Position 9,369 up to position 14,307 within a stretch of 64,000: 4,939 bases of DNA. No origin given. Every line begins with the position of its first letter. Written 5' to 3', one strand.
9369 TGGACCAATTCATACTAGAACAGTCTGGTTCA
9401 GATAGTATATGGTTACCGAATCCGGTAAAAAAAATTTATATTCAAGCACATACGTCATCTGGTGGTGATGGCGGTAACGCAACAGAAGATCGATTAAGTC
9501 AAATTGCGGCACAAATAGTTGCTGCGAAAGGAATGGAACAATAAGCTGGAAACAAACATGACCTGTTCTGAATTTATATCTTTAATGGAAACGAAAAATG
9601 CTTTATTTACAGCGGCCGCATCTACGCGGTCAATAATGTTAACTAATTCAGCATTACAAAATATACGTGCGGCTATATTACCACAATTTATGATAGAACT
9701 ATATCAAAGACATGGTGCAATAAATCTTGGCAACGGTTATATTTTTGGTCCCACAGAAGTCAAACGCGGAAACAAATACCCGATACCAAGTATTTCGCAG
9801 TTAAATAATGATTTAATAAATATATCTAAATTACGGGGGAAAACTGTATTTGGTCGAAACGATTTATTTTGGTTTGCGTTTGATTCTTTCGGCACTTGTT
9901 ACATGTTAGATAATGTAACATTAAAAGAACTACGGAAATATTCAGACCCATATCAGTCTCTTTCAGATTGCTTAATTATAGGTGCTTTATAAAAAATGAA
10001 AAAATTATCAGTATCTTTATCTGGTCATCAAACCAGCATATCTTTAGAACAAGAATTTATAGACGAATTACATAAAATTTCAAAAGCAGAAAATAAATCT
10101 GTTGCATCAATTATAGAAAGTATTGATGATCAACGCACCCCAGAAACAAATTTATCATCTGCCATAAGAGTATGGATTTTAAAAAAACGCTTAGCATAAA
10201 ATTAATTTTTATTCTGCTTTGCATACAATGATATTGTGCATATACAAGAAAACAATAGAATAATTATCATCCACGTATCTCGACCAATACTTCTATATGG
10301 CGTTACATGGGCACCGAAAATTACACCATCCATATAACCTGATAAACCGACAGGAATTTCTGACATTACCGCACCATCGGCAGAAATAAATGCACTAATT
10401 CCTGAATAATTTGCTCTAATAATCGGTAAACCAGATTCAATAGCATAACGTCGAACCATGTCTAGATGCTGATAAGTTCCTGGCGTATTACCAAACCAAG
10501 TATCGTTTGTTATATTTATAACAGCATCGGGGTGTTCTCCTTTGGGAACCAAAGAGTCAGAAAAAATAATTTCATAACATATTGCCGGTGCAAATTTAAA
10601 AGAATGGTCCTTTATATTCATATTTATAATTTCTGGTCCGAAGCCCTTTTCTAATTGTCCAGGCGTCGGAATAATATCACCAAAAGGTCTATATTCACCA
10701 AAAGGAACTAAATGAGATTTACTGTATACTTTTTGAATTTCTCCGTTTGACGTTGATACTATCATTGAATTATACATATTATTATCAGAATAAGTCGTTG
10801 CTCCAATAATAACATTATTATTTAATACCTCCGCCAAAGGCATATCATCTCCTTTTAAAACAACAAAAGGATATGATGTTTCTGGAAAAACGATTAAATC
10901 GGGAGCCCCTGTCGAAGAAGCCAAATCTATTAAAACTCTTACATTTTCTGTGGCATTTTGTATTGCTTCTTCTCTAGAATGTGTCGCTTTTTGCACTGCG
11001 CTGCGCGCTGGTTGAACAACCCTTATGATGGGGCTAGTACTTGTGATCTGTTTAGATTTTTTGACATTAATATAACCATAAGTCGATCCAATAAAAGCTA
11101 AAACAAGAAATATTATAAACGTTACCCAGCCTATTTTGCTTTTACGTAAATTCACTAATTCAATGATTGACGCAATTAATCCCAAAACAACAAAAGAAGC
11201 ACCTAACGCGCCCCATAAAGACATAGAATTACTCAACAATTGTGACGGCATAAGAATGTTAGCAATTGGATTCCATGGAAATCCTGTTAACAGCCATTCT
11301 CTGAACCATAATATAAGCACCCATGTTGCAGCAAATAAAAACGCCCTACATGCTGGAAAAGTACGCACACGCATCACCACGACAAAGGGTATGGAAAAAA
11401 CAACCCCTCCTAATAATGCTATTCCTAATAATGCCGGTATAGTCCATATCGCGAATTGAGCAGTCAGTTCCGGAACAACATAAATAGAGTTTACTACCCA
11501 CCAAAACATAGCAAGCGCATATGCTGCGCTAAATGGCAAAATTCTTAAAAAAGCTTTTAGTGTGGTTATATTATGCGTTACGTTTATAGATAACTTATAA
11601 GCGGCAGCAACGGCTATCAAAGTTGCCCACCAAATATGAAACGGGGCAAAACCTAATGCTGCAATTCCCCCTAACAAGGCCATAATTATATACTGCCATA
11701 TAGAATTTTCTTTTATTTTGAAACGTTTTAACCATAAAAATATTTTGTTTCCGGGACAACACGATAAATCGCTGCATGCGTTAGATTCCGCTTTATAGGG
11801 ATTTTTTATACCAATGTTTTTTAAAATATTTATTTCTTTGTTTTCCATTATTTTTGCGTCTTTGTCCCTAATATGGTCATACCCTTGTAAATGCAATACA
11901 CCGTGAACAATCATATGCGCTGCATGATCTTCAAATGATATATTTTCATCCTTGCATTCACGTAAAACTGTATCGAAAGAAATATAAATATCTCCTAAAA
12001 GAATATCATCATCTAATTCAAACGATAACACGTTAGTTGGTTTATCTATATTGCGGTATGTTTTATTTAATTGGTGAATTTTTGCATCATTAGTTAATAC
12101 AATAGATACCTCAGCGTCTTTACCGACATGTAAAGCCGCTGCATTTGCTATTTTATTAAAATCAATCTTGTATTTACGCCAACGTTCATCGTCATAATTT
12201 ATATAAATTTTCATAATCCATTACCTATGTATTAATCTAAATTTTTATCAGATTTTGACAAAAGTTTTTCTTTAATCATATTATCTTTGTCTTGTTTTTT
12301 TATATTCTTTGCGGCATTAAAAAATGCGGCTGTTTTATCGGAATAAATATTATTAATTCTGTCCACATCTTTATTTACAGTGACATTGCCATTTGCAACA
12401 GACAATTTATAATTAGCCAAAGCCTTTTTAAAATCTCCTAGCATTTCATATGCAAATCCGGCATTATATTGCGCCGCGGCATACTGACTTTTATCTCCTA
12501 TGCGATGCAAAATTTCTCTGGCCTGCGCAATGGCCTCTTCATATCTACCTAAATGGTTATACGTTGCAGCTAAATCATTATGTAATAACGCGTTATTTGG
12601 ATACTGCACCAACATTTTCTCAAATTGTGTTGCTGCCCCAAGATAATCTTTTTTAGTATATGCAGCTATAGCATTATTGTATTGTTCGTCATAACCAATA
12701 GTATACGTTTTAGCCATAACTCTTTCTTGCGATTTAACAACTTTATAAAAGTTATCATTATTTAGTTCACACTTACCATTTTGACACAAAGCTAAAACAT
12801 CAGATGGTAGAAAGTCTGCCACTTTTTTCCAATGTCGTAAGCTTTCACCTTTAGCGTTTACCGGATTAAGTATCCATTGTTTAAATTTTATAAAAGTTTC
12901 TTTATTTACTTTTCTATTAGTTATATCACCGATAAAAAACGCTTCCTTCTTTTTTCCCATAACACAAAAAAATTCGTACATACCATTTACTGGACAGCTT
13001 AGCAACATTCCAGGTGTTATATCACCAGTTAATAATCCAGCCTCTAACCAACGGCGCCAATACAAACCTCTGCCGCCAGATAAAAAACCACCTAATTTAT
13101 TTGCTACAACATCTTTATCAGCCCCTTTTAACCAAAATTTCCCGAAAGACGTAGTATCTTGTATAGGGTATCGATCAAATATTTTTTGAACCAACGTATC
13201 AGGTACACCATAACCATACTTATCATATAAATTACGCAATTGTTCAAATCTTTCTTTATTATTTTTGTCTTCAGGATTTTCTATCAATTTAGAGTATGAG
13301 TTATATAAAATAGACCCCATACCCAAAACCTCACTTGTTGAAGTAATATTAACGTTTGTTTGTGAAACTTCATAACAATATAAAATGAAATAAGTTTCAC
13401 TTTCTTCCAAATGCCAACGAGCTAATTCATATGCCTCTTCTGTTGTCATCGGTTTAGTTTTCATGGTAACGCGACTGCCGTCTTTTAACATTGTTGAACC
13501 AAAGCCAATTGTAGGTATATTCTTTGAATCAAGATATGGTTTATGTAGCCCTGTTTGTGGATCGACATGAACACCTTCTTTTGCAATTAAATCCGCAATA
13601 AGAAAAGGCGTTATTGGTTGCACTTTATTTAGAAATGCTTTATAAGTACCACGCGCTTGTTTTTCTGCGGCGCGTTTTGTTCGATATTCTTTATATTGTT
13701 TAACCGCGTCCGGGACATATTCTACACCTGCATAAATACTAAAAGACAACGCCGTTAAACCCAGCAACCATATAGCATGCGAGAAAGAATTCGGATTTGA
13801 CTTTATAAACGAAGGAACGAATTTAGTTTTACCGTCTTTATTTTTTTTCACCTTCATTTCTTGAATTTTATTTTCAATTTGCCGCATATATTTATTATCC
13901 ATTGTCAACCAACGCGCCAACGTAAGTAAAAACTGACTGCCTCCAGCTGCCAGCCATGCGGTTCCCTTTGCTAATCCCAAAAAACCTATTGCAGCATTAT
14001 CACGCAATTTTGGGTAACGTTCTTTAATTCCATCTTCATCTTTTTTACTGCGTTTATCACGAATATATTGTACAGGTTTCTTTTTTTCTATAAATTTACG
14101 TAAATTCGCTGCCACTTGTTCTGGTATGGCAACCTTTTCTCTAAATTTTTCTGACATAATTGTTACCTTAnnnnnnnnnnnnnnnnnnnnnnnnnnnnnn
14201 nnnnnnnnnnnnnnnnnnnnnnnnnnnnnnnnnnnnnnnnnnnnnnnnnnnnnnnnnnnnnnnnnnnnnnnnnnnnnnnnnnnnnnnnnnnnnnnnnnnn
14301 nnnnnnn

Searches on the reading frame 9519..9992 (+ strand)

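Call 68: search_protein_families(library=ncbifam, proteins=[window:9519-9992:+], max_evalue=0.01)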
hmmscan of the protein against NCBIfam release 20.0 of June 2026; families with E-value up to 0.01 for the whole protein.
window:9519-9992:+ (157 aa): 1 family
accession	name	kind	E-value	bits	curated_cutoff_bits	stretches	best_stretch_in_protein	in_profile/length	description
NF038335.1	YPO0640_fam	subfamily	0.0021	17.9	55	1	18-142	7-136/150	YrhA family protein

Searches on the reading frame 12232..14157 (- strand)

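Call 11: search_protein_families(library=pfam, proteins=[window:12232-14157:-], max_evalue=0.0001)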
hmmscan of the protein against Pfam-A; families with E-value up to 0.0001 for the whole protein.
window:12232-14157:- (641 aa): 6 families
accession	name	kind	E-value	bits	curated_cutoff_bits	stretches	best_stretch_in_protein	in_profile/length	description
PF13424.12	TPR_12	-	1.7e-08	34.9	30.1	1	524-587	5-72/77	Tetratricopeptide repeat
PF14559.12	TPR_19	-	1.9e-06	28.5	25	1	502-563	4-65/68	Tetratricopeptide repeat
PF07719.23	TPR_2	-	3e-06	27.4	27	0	560-584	1-25/34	Tetratricopeptide repeat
PF13431.12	TPR_17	-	5.3e-06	26.7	24.4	1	512-544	2-34/34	Tetratricopeptide repeat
PF13432.12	TPR_16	-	3.1e-05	24.7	32.7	1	493-552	1-59/65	Tetratricopeptide repeat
PF00515.34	TPR_1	-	6.6e-05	23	27.8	0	560-584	1-25/34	Tetratricopeptide repeat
